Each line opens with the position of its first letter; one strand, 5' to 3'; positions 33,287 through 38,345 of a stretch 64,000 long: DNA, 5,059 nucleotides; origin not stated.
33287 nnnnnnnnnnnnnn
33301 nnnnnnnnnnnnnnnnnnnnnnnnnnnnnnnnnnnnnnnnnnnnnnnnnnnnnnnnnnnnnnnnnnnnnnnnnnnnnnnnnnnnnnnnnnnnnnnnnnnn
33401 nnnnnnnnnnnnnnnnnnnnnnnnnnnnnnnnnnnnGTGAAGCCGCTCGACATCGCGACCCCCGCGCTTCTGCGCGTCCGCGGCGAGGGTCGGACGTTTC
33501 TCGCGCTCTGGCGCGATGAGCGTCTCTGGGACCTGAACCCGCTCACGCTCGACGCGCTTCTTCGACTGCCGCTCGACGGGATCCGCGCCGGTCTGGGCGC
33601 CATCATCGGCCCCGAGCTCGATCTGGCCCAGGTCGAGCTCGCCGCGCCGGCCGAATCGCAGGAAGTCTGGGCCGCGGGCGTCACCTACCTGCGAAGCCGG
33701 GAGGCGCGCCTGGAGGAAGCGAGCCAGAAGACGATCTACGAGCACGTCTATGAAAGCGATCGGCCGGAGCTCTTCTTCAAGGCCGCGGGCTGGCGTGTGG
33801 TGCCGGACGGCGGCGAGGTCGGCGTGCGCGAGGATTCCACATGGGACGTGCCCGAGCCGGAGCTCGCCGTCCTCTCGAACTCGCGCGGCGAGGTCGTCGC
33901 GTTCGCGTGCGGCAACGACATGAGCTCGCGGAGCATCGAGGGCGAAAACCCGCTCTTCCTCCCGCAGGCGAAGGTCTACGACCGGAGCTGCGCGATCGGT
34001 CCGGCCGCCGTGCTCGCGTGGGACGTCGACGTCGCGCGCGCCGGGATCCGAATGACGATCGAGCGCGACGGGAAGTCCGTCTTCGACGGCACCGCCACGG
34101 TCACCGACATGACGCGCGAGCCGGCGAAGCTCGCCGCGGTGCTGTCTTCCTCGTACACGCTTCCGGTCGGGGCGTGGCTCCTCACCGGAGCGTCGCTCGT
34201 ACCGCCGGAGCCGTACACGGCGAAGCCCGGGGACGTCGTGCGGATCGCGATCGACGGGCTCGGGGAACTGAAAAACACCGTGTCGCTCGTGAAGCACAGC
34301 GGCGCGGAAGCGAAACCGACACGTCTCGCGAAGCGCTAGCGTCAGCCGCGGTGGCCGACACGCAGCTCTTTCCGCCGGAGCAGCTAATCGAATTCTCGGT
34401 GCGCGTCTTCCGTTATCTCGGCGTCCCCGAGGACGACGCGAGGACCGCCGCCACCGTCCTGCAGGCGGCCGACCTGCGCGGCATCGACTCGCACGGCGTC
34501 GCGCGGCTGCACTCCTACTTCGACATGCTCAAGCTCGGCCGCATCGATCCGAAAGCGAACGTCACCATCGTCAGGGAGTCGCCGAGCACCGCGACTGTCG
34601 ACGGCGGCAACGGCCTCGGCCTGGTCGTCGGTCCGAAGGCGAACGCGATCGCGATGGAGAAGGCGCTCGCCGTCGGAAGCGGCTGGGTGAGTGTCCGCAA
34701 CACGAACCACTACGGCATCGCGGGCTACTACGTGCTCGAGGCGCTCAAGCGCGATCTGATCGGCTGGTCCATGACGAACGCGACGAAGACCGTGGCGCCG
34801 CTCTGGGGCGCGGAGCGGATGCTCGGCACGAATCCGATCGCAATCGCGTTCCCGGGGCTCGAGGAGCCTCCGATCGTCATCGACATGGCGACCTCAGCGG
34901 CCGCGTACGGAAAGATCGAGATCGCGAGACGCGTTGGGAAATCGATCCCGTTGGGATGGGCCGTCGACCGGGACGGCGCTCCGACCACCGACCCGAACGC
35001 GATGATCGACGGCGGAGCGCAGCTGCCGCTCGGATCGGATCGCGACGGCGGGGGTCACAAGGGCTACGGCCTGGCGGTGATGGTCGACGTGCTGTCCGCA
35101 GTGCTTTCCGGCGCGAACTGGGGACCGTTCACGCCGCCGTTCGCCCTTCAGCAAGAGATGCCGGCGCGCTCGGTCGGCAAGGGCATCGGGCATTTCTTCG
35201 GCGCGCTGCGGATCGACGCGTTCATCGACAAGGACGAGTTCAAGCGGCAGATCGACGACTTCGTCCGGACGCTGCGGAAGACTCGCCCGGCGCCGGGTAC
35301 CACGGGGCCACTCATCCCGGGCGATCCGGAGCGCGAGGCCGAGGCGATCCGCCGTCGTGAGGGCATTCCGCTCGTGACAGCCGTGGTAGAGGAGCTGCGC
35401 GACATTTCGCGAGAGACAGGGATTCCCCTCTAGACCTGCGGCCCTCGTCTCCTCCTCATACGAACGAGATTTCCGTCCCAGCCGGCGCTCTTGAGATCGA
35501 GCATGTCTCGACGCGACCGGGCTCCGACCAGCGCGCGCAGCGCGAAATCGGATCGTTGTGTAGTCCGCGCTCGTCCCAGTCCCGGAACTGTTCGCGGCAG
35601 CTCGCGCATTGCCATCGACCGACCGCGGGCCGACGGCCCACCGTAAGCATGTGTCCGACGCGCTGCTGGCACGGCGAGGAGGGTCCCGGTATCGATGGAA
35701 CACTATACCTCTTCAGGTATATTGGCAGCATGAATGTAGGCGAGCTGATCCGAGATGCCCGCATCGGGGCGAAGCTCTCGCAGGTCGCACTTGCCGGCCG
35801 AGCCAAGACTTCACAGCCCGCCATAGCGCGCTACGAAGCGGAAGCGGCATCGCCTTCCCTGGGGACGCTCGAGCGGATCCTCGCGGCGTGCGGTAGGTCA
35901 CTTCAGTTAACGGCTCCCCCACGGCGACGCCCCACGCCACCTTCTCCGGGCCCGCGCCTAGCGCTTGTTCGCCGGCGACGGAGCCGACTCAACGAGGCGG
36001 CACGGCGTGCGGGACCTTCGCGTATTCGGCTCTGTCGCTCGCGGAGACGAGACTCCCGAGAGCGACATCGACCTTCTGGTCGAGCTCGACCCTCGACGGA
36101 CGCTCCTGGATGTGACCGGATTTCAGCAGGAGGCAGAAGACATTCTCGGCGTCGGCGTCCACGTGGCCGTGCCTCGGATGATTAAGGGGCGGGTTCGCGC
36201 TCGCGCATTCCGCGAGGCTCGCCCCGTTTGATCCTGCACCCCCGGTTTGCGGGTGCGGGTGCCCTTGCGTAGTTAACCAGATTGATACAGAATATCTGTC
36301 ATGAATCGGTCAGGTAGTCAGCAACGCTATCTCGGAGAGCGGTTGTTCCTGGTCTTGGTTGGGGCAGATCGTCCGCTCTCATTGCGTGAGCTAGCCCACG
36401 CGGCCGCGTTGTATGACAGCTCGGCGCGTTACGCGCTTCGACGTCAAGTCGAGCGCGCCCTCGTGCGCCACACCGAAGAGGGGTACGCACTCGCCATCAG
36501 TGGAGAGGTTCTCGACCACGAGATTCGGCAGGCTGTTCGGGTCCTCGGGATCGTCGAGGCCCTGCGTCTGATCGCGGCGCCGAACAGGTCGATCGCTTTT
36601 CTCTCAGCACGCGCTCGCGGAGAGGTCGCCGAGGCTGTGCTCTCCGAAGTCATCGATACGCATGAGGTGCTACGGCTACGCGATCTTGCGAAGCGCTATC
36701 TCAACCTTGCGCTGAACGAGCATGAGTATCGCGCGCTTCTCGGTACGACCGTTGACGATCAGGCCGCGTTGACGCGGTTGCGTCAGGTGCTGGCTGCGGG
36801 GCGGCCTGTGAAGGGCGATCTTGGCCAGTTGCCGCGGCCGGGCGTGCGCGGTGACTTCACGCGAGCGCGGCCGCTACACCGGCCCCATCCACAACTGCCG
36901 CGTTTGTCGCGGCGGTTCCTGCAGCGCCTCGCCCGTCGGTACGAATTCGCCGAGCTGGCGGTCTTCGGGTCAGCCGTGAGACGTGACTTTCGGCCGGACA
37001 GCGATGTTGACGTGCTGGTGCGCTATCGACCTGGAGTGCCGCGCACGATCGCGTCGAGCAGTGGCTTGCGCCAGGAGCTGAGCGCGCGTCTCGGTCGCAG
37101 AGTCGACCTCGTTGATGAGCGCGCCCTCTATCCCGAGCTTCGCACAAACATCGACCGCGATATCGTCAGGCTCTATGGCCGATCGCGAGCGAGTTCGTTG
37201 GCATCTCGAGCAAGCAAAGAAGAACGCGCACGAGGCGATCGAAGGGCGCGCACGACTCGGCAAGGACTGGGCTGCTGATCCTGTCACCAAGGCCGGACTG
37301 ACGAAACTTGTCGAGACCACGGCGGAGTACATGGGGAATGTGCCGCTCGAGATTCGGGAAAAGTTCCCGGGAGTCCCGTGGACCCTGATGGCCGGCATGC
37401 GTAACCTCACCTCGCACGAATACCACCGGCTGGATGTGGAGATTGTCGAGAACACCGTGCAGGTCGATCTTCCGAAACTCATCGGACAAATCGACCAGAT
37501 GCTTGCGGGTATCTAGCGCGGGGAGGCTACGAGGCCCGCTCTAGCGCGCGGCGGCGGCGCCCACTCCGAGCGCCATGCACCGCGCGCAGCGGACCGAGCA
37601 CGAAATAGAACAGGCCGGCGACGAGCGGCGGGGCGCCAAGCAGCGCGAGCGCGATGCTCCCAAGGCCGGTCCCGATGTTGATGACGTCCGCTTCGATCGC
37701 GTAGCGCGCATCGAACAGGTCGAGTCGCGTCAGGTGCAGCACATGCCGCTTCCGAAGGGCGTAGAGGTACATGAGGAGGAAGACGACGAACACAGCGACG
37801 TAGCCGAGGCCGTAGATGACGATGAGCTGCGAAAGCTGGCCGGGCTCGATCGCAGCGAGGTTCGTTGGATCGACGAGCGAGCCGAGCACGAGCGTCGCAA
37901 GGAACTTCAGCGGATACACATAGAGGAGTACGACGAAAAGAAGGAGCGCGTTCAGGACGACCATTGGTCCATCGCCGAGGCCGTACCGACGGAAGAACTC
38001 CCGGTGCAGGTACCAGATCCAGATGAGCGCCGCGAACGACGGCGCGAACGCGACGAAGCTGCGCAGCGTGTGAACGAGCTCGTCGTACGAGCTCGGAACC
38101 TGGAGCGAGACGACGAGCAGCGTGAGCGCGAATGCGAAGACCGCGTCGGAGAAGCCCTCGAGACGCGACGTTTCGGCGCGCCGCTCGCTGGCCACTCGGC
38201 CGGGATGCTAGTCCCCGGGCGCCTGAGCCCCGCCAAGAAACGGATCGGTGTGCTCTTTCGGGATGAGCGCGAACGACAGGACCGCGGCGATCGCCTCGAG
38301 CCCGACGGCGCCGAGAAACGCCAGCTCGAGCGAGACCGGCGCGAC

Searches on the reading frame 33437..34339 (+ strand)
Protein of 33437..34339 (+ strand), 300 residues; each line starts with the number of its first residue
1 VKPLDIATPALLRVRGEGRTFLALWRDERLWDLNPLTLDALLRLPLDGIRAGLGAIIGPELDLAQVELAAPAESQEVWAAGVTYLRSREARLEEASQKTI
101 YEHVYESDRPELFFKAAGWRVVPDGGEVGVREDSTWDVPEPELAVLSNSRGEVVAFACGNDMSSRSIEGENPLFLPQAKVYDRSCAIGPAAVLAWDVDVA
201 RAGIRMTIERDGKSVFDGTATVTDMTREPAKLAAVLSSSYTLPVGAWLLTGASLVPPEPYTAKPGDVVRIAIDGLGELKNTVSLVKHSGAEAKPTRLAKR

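Call 16: search_protein_families(library=pfam, max_evalue=0.001, proteins=[window:33437-34339:+])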
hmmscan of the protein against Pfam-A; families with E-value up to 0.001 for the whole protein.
window:33437-34339:+ (300 aa): 1 family
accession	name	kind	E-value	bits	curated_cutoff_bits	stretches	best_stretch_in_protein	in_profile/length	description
PF01557.24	FAA_hydrolase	-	4.2e-19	69.5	23.9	1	140-282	61-213/214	Fumarylacetoacetate (FAA) hydrolase C-terminal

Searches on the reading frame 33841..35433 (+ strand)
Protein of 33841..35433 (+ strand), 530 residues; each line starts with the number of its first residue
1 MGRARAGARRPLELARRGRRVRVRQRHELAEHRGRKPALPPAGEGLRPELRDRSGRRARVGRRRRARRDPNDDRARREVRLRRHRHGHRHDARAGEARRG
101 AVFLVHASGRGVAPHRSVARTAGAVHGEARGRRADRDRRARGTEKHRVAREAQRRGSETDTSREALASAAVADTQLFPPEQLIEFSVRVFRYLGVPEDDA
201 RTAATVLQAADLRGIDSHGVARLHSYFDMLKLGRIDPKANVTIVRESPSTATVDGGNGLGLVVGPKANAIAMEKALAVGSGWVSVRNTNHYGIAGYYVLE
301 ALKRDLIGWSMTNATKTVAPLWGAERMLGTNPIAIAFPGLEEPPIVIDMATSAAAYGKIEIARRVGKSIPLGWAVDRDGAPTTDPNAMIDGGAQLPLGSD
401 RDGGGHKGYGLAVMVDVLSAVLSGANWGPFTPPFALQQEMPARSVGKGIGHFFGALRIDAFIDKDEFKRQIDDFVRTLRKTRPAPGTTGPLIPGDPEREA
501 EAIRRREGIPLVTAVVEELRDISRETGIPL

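Call 39: search_protein_families(library=pfam, max_evalue=0.001, proteins=[window:33841-35433:+])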
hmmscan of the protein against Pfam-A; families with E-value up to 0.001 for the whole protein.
window:33841-35433:+ (530 aa): 1 family
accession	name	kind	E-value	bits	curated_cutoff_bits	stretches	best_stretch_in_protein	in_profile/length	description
PF02615.19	Ldh_2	-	2e-124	415.5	38.8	1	178-519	2-332/333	Malate/L-lactate dehydrogenase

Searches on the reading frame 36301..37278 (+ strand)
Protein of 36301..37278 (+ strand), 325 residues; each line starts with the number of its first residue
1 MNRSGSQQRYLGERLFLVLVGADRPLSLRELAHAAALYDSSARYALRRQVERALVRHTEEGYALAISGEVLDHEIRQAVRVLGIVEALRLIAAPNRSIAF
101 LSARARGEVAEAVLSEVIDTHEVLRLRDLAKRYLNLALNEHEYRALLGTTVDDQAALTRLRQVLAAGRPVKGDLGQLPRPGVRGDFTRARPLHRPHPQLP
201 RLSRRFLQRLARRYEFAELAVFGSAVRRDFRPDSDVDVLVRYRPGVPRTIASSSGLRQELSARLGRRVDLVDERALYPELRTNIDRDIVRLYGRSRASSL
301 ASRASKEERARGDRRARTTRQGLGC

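Call 17: search_protein_families(library=pfam, max_evalue=0.001, proteins=[window:36301-37278:+])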
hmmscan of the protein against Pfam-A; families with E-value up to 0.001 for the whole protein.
window:36301-37278:+ (325 aa): 2 families
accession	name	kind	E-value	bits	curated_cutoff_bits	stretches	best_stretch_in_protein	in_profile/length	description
PF01909.29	NTP_transf_2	-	5.6e-10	39.9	21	1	204-276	2-77/93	Nucleotidyltransferase domain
PF18765.7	Polbeta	-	1.6e-08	35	26.9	1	215-296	12-92/93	Polymerase beta, Nucleotidyltransferase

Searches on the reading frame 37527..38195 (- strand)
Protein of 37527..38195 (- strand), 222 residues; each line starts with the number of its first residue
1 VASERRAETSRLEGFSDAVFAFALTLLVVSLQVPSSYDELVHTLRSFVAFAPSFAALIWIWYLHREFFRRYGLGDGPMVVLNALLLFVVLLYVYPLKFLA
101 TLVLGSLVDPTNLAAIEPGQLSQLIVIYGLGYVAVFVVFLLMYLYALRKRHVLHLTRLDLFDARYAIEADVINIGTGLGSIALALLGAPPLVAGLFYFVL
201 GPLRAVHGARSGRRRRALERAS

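Call 17: search_protein_families(library=pfam, max_evalue=0.001, proteins=[window:37527-38195:-])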
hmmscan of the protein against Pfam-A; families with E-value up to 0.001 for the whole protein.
window:37527-38195:- (222 aa): 1 family
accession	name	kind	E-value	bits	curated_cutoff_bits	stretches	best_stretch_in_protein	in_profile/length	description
PF06736.16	TMEM175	-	4.3e-18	66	25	1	11-91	1-86/88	Endosomal/lysosomal potassium channel TMEM175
